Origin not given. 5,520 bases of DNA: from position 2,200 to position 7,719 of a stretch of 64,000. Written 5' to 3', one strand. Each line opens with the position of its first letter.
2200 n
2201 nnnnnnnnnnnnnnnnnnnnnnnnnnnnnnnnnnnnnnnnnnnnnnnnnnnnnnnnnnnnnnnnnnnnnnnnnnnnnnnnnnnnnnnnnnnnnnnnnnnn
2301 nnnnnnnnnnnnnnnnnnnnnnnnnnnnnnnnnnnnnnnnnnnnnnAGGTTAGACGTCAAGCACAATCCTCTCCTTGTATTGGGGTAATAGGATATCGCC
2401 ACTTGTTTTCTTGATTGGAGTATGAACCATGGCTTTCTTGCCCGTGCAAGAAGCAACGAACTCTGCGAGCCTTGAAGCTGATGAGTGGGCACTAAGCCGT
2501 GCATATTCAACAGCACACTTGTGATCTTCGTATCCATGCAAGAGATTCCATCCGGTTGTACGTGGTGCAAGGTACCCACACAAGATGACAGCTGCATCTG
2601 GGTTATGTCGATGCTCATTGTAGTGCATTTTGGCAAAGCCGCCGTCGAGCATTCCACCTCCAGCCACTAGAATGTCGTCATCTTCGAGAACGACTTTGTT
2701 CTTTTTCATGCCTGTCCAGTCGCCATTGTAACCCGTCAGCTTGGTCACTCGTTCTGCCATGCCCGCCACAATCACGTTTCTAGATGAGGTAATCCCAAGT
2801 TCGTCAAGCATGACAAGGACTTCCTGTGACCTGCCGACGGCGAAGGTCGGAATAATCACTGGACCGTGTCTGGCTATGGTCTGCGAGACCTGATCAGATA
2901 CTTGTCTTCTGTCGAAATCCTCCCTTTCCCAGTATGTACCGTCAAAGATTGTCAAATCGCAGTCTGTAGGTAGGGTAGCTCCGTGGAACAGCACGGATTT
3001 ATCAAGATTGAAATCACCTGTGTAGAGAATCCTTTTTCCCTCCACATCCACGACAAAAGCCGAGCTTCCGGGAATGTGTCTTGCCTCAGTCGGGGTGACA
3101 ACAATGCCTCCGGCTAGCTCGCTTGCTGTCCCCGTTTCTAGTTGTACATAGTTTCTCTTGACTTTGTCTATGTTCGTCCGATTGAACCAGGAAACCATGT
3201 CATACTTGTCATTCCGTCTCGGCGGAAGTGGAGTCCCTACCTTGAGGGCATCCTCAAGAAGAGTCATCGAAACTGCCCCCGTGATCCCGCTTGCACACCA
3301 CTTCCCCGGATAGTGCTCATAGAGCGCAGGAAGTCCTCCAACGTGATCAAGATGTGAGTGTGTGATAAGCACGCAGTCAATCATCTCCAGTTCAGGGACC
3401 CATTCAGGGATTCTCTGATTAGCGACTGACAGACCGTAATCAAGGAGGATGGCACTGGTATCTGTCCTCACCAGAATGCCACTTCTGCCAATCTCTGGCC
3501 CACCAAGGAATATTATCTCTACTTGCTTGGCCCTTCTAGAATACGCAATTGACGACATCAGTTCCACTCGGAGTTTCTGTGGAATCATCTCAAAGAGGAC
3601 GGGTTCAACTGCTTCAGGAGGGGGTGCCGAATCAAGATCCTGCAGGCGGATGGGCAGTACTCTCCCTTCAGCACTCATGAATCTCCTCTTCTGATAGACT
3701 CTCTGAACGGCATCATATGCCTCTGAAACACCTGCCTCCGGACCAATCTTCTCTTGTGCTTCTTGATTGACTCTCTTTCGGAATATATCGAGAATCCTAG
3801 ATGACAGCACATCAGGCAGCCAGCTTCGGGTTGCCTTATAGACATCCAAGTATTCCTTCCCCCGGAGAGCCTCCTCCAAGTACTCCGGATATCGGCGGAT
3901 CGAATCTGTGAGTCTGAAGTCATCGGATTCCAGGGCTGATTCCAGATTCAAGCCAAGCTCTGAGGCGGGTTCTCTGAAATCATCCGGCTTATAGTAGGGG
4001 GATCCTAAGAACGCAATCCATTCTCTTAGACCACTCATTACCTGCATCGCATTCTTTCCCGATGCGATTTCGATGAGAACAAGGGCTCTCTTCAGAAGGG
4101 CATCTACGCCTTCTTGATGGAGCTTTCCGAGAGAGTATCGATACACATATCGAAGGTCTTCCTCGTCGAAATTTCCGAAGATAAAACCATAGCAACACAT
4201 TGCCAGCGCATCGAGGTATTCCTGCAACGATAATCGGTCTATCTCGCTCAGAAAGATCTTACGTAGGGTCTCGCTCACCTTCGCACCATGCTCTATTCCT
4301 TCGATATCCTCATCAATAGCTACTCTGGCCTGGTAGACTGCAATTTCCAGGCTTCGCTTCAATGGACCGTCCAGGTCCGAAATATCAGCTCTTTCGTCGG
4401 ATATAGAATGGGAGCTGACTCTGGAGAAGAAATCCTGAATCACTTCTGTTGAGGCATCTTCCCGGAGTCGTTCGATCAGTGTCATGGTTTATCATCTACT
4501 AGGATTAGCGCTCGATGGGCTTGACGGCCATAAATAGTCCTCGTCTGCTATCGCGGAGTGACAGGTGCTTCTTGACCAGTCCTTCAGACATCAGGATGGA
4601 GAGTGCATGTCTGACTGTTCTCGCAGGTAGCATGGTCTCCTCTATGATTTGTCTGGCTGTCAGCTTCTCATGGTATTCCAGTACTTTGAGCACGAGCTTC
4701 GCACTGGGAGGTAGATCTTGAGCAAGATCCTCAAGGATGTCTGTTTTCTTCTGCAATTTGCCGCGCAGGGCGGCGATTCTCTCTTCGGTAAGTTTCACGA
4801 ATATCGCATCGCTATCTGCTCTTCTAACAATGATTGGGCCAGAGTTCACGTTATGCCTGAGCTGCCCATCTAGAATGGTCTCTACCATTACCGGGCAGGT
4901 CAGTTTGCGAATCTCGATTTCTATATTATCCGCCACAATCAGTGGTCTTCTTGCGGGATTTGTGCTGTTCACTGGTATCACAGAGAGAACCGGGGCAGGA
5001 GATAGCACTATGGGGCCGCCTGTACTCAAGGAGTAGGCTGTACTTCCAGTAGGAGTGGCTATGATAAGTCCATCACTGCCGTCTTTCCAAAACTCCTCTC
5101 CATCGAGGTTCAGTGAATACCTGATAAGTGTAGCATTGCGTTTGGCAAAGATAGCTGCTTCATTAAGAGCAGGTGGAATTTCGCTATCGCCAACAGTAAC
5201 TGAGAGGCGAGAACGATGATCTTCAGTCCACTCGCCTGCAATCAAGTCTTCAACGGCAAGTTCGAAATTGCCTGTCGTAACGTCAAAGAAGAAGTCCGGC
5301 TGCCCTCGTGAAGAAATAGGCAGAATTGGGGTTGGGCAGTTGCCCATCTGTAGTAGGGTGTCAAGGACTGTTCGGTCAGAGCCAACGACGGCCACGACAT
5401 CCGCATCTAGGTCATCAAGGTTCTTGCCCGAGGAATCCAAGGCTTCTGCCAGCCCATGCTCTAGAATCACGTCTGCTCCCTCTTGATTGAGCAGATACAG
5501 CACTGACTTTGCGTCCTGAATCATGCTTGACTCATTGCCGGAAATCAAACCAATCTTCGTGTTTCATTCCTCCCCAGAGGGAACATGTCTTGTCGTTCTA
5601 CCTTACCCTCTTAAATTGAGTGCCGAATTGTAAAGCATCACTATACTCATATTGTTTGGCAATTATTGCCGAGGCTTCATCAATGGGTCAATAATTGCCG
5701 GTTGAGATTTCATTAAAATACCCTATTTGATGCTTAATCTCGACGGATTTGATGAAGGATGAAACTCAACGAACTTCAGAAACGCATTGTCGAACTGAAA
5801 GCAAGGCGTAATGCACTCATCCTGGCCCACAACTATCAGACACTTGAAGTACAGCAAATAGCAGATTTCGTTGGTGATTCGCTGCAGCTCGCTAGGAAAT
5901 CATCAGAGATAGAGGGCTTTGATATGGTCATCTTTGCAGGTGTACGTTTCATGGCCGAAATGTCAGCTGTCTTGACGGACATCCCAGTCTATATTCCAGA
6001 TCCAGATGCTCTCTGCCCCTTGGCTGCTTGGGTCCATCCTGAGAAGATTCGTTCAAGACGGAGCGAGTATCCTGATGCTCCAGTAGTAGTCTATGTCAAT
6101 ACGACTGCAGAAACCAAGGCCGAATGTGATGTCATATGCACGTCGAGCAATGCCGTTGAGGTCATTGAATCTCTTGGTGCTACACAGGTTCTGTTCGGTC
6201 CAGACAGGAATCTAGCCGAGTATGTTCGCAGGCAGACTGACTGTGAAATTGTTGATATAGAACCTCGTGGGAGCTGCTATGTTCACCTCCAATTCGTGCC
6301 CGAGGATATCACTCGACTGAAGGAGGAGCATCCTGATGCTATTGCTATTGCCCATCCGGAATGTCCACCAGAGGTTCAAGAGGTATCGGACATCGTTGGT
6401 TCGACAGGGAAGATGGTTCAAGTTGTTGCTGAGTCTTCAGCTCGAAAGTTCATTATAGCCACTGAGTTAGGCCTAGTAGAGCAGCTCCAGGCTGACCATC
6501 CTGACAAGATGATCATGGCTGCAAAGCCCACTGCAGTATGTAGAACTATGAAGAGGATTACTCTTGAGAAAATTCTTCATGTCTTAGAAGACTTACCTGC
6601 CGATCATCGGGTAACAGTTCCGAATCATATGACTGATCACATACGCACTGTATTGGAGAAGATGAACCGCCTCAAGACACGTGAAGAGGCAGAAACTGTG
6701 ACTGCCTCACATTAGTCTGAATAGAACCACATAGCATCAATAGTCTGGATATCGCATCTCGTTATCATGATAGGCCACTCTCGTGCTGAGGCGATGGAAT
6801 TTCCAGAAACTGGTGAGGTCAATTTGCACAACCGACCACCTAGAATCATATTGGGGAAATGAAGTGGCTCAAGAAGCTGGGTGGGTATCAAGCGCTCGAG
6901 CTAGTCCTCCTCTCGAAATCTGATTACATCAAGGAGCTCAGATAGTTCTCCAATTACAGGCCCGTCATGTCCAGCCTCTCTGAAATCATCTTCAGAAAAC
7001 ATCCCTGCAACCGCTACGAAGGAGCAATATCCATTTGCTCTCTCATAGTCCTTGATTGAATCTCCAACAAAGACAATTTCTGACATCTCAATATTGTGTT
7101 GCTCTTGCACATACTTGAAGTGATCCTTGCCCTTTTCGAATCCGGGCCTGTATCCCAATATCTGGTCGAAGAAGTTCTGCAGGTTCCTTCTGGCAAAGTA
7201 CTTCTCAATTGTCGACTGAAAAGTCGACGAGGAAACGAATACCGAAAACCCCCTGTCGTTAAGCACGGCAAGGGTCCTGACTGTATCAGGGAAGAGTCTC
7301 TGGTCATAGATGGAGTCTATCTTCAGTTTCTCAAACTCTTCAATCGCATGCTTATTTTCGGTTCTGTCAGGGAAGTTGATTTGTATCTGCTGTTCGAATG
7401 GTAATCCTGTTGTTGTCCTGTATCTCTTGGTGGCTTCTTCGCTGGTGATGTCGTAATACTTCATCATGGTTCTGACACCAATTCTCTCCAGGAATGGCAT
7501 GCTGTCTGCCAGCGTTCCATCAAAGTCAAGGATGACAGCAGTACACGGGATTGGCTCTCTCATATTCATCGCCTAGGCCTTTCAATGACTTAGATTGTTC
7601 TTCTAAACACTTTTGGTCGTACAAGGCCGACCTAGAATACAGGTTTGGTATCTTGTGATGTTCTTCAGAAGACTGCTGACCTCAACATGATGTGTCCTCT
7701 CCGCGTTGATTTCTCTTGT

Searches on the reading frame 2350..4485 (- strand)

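Call 6: search_protein_families(library=pfam, proteins=[window:2350-4485:-], max_evalue=0.01)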
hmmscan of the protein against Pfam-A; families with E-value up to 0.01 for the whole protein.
window:2350-4485:- (711 aa): 6 families
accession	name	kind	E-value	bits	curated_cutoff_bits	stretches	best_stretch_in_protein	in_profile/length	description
PF00753.33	Lactamase_B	-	4.2e-17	63.2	22.7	1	337-494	9-152/196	Metallo-beta-lactamase superfamily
PF12706.13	Lactamase_B_2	-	4e-15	56.4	27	1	346-525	3-173/200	Beta-lactamase superfamily domain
PF16661.11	Lactamase_B_6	-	2.1e-11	44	27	1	338-505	1-175/193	Metallo-beta-lactamase superfamily domain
PF10996.14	Beta-Casp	-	2.1e-07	31.9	27.7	1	554-648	2-120/120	Beta-Casp domain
PF13483.12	Lactamase_B_3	-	0.0016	18.9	24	1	333-492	6-111/160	Beta-lactamase superfamily domain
PF23023.1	Anti-Pycsar_Apyc1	-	0.0029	17.5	50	0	337-386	23-71/250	Anti-Pycsar protein Apyc1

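Call 84: search_protein_families(library=ncbifam, proteins=[window:2350-4485:-], max_evalue=0.00001)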
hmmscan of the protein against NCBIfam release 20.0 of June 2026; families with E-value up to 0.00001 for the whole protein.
window:2350-4485:- (711 aa): 8 families
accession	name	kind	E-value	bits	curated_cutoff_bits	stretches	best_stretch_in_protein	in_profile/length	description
TIGR03675.1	arCOG00543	equivalog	2.8e-45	154.7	580.2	1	318-581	171-446/631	beta-CASP ribonuclease aCPSF1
NF045584.1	cas14_MBL_CASP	equivalog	2.8e-39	135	800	1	323-564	2-244/612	type VII CRISPR-associated protein Cas14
TIGR04122.1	Xnuc_lig_assoc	equivalog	9.3e-08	31.2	325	1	450-583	68-202/326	ligase-associated DNA damage response exonuclease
NF002553.0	PRK02113.1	equivalog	1.6e-07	31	386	1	334-388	35-86/252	MBL fold metallo-hydrolase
TIGR02651.1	RNase_Z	equivalog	3.1e-07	29.8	292.95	0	335-389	19-72/302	ribonuclease Z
TIGR00649.1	MG423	subfamily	4.2e-07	28.7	400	0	322-496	1-163/546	RNase J family beta-CASP ribonuclease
NF000801.0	PRK00055.1-3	equivalog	4.7e-07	29.1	252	0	335-389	21-74/307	ribonuclease Z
NF012229.1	bla_class_B_core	domain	6.6e-06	26.3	100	0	332-388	13-71/139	metallo-beta-lactamase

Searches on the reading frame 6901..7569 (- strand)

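Call 6: search_protein_families(library=pfam, proteins=[window:6901-7569:-], max_evalue=0.01)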
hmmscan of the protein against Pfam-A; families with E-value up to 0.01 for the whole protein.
window:6901-7569:- (222 aa): 3 families
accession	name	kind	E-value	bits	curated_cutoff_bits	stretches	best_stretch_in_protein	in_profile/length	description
PF13419.12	HAD_2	-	8.6e-19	68.8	23.8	1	12-179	1-169/178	Haloacid dehalogenase-like hydrolase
PF00702.32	Hydrolase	-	5.9e-14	53.3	26.4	1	11-176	3-185/191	haloacid dehalogenase-like hydrolase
PF12710.13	HAD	-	1.4e-07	32.6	27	1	12-175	1-185/189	haloacid dehalogenase-like hydrolase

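Call 84: search_protein_families(library=ncbifam, proteins=[window:6901-7569:-], max_evalue=0.00001)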
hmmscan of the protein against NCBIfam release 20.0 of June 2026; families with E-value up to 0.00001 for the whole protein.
window:6901-7569:- (222 aa): 7 families
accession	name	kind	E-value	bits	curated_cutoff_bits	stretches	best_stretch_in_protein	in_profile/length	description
NF009695.0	PRK13222.1-2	equivalog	5.3e-14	52.3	225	1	9-217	6-223/226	phosphoglycolate phosphatase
NF009699.0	PRK13225.1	equivalog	1e-08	35.1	368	1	9-193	62-242/273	phosphoglycolate phosphatase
TIGR01662.1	HAD-SF-IIIA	subfamily_domain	5e-07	29.9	44.6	0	89-179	23-129/141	HAD-IIIA family hydrolase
TIGR02253.1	CTE7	subfamily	7.7e-07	29.1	169.75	1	11-173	4-178/221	TIGR02253 family HAD-type hydrolase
NF009804.0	PRK13288.1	equivalog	1.2e-06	28.2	218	1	10-176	4-169/215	pyrophosphatase PpaX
NF008087.0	PRK10826.1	equivalog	1.4e-06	28.1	191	1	8-138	6-139/222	hexitol phosphatase HxpB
TIGR01549.1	HAD-SF-IA-v1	subfamily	3.2e-06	27.6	23.3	0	105-178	74-145/149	HAD-IA family hydrolase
